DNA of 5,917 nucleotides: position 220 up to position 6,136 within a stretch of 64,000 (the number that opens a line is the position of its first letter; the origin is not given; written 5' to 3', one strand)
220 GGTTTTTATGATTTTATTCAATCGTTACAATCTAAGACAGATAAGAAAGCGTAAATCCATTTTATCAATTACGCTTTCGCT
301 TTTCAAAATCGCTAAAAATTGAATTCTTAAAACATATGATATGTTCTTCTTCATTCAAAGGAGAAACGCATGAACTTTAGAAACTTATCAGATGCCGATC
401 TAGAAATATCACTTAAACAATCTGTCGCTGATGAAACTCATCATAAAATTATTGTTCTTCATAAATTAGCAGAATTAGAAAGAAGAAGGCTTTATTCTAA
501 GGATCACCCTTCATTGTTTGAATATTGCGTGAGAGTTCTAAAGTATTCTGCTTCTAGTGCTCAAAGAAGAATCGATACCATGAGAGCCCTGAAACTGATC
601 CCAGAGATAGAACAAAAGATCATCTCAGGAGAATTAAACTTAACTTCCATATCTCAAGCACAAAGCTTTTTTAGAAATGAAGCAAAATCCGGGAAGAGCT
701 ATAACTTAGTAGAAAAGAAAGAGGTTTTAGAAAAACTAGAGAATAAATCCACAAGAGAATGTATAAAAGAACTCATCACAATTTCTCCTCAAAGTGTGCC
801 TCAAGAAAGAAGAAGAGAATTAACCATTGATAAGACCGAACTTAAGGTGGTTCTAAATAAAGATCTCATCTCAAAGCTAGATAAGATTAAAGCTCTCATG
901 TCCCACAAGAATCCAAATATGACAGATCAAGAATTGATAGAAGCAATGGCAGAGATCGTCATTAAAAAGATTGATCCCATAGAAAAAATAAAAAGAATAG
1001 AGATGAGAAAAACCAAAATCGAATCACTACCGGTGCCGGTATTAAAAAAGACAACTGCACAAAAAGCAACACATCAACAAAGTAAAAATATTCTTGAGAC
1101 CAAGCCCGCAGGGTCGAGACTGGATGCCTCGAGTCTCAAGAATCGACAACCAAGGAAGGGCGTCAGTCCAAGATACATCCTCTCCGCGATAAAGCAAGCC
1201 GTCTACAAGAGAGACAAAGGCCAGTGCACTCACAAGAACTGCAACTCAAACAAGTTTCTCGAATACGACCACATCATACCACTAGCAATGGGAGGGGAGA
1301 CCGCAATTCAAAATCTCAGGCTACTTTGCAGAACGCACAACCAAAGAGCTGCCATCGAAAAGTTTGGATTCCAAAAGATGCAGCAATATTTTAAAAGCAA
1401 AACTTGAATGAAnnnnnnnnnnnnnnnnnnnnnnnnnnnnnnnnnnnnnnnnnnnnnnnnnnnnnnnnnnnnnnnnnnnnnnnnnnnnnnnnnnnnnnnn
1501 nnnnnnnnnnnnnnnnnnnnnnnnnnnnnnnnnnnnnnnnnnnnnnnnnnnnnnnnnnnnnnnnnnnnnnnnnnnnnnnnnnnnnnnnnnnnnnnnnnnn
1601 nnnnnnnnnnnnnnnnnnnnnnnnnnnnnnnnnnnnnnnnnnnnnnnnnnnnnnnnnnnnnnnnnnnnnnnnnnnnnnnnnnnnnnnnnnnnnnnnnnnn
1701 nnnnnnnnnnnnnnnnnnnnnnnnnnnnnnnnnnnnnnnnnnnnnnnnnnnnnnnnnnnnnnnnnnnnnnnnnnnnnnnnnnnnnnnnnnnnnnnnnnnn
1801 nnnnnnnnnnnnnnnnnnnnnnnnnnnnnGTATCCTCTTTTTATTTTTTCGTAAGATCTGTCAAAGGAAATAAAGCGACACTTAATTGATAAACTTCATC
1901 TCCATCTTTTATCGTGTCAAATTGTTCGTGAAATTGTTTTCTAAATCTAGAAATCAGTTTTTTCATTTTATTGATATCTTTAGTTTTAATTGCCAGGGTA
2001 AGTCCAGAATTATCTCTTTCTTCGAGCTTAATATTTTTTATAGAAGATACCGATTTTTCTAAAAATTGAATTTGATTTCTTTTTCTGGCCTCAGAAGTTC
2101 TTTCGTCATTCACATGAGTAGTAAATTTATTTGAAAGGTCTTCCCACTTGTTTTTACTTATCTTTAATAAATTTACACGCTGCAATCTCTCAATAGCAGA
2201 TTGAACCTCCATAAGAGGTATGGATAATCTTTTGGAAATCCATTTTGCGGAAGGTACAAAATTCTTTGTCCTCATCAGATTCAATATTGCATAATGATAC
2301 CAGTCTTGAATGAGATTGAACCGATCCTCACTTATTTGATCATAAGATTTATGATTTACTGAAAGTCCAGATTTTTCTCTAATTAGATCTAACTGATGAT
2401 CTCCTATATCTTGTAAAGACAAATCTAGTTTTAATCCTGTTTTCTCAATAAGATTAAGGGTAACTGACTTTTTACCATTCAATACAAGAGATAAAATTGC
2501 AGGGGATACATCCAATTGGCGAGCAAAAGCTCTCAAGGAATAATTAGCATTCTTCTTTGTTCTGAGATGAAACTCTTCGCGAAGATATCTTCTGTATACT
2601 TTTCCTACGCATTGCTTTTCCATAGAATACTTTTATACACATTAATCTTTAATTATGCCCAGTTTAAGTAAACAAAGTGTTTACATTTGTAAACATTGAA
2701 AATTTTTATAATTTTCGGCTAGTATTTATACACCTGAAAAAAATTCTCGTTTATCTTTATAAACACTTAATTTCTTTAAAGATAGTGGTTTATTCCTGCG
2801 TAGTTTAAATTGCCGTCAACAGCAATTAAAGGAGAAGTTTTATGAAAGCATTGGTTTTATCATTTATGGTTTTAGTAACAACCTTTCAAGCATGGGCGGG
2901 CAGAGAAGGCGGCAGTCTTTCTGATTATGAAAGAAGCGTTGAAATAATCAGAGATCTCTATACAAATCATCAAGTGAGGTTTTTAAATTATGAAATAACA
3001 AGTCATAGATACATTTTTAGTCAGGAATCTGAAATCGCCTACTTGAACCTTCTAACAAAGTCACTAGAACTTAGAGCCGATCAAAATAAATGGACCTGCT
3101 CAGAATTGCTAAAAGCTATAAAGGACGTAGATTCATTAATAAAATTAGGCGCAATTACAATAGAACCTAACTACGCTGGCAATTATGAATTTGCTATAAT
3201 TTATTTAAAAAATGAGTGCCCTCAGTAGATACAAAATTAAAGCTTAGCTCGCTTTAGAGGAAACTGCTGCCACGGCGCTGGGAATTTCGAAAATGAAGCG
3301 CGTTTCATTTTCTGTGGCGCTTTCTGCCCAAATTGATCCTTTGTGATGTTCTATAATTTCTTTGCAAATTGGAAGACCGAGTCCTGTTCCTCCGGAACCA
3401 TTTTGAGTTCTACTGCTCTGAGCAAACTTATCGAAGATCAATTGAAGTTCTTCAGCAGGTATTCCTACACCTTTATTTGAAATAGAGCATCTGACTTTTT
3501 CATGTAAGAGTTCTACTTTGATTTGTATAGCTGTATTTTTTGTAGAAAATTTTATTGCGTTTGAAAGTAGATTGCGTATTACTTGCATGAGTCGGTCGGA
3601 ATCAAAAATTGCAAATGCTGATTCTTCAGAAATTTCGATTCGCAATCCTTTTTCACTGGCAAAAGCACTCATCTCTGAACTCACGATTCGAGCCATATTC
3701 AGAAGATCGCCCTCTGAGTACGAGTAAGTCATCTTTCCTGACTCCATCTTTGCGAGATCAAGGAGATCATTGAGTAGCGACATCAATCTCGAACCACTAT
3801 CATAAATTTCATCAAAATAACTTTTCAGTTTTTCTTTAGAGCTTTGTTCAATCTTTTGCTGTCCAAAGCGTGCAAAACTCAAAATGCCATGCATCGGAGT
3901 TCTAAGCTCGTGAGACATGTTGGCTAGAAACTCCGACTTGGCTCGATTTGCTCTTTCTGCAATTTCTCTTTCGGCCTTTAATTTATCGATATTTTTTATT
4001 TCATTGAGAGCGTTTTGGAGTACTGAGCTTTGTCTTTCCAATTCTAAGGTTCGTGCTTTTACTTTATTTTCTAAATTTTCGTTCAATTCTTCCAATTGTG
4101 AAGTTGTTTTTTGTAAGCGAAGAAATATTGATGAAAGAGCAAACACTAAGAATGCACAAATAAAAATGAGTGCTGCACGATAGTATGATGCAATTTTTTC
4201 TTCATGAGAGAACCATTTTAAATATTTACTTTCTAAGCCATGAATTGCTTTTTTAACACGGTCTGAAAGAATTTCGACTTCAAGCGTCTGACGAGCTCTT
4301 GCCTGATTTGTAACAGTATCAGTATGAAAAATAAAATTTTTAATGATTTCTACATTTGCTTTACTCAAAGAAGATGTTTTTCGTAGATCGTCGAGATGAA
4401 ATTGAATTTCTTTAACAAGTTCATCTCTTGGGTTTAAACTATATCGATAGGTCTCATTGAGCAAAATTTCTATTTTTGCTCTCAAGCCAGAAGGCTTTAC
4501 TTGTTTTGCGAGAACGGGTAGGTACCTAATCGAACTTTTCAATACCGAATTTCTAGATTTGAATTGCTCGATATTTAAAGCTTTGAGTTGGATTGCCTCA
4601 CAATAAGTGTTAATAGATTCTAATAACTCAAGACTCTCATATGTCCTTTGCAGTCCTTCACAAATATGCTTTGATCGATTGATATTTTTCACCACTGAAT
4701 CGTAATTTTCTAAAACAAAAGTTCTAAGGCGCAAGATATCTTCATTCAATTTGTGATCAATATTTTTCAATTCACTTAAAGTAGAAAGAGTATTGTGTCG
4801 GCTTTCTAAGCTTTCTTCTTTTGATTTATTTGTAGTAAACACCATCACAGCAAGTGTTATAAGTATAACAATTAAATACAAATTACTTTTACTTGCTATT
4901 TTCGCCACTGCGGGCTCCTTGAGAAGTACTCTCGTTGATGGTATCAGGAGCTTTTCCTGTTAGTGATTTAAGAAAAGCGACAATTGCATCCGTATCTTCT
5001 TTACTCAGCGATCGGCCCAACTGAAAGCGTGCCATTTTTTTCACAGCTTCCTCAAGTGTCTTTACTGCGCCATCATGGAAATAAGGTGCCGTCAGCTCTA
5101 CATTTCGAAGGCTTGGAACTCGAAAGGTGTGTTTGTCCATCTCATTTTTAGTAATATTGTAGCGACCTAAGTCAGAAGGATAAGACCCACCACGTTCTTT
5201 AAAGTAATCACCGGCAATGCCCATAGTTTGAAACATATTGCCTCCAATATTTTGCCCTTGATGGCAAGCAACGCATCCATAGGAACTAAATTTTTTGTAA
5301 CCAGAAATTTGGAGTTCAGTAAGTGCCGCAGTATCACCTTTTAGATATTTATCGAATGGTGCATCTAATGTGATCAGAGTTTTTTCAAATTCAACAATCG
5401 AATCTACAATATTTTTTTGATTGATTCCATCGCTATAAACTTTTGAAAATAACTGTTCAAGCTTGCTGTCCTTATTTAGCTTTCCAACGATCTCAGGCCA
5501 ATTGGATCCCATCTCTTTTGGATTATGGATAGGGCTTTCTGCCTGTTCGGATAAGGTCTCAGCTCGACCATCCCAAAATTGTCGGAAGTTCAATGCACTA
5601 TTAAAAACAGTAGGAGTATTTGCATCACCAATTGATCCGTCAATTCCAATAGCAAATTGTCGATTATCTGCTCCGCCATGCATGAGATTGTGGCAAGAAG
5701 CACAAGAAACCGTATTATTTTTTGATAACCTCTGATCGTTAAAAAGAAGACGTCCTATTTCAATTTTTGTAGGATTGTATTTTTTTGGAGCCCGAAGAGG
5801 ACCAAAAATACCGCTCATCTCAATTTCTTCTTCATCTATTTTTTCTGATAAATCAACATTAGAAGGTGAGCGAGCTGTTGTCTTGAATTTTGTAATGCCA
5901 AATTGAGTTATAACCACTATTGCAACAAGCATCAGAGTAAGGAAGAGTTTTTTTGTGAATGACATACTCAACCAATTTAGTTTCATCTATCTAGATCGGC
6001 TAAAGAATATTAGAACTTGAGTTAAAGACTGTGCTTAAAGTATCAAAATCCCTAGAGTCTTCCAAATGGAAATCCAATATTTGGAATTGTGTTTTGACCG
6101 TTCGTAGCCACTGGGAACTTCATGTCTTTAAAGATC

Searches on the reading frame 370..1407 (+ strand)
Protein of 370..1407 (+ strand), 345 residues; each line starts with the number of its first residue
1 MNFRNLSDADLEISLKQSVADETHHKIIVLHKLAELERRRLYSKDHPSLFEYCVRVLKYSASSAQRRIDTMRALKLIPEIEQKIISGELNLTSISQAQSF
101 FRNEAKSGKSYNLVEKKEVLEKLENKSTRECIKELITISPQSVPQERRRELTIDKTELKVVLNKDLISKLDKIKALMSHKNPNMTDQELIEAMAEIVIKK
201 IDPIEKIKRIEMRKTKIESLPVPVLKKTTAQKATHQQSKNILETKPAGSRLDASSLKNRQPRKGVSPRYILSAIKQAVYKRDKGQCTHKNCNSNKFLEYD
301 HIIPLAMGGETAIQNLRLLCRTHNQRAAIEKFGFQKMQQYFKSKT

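Call 79: search_protein_families(library=ncbifam, proteins=[window:370-1407:+], max_evalue=0.00001)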
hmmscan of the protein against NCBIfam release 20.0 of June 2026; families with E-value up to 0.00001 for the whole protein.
window:370-1407:+ (345 aa): 1 family
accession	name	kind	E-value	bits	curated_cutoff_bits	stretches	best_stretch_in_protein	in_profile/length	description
NF040563.1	guided_IscB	equivalog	9.5e-08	31.5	175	1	273-332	182-240/314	RNA-guided endonuclease IscB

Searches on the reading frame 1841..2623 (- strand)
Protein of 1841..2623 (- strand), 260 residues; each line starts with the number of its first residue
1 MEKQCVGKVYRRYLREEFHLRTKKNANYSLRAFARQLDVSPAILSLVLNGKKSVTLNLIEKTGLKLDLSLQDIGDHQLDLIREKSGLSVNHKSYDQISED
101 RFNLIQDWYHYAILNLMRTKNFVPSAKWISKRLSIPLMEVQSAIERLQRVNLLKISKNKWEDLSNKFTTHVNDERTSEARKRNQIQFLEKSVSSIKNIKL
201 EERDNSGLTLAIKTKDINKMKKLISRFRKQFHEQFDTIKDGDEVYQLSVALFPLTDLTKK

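Call 79: search_protein_families(library=ncbifam, proteins=[window:1841-2623:-], max_evalue=0.00001)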
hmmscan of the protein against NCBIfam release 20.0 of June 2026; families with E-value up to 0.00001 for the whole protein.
window:1841-2623:- (260 aa): 1 family
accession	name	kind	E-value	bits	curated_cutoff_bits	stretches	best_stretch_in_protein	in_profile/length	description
TIGR02147.1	Fsuc_second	paralog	8.1e-33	114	50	2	96-256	110-271/272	TIGR02147 family protein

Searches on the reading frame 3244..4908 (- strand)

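Call 79: search_protein_families(library=ncbifam, proteins=[window:3244-4908:-], max_evalue=0.00001)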
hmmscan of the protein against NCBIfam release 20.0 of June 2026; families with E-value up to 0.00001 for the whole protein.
window:3244-4908:- (554 aa): 73 families (the best 25 are shown)
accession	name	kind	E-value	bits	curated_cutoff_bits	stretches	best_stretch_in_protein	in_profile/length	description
TIGR02956.1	TMAO_torS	equivalog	6.9e-62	209.8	676.5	1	264-552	410-690/967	TMAO reductase system sensor histidine kinase/response regulator TorS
NF047874.1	MASE3_PAS_HK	subfamily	6.8e-52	177.1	560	1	301-547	375-628/655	MASE3 domain-containing sensor histidine kinase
NF033092.0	HK_WalK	equivalog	1.6e-48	165.7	725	1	280-543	328-593/594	cell wall metabolism sensor histidine kinase WalK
NF046044.1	PnpS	equivalog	2.9e-48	164.8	400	1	302-543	148-390/390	two-component system histidine kinase PnpS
NF033091.0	HK_VanS_ACDEFG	equivalog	4.3e-48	163.9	400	1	254-542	4-292/293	vancomycin resistance histidine kinase VanS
NF041947.1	LuxQ_Vibrio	equivalog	1.5e-47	162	1200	1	312-549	460-701/843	quorum-sensing autoinducer 2 sensor kinase/phosphatase LuxQ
NF008318.0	PRK11107.1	equivalog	1.8e-45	155.4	890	1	303-546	273-520/920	two-component sensor histidine kinase BarA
TIGR02966.1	phoR_proteo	equivalog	1e-44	152.9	334.2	1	272-541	57-332/333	phosphate regulon sensor histidine kinase PhoR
NF038297.2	hybrid_HK_HrmK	equivalog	3.4e-42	144.9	725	1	250-546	163-459/607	hybrid histidine kinase/response regulator HrmK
NF041880.1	EPS_EpsF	equivalog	1.6e-40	139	900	1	285-535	235-482/492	response regulator EpsF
NF047465.1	hybrid_HK_LvrA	exception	2.3e-39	135.1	1200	1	261-543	131-421/819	hybrid histidine kinase/response regulator LvrA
NF006800.0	PRK09303.1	equivalog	2.9e-39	135.1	342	1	255-543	82-376/383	histidine kinase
NF010411.0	PRK13837.1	equivalog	3.3e-39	134.6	647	2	4-284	3-280/828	two-component system VirA-like sensor kinase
NF011874.0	PRK15347.1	equivalog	7.2e-39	133.5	852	1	308-545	382-615/921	two component system sensor kinase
TIGR01386.1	cztS_silS_copS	subfamily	1e-38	133.5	292.55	1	309-543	226-457/457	heavy metal sensor histidine kinase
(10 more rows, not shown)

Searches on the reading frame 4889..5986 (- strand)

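Call 79: search_protein_families(library=ncbifam, proteins=[window:4889-5986:-], max_evalue=0.00001)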
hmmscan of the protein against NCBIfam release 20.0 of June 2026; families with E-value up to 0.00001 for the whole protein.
window:4889-5986:- (365 aa): 5 families
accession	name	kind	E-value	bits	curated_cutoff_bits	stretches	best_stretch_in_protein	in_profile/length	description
TIGR04039.1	MXAN_0977_Heme2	hypoth_equivalog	1.2e-52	179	362.85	1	73-317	10-274/336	MbnH family di-heme enzyme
TIGR03791.1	TTQ_mauG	equivalog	1.6e-43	149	443.85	1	72-324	3-250/291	tryptophan tryptophylquinone biosynthesis enzyme MauG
TIGR03981.2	SAM_quin_mod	hypoth_equivalog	5.9e-34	117.6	340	2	178-317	215-357/411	His-Xaa-Ser system-associated MauG-like protein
NF052341.1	hydrazine_gamma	equivalog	4.3e-09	35.8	625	0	287-342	280-339/339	hydrazine synthase subunit gamma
NF052342.1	hydrazine_BC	exception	4.3e-06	25.2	1250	0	287-341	631-689/690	hydrazine synthase subunit beta-gamma fusion subunit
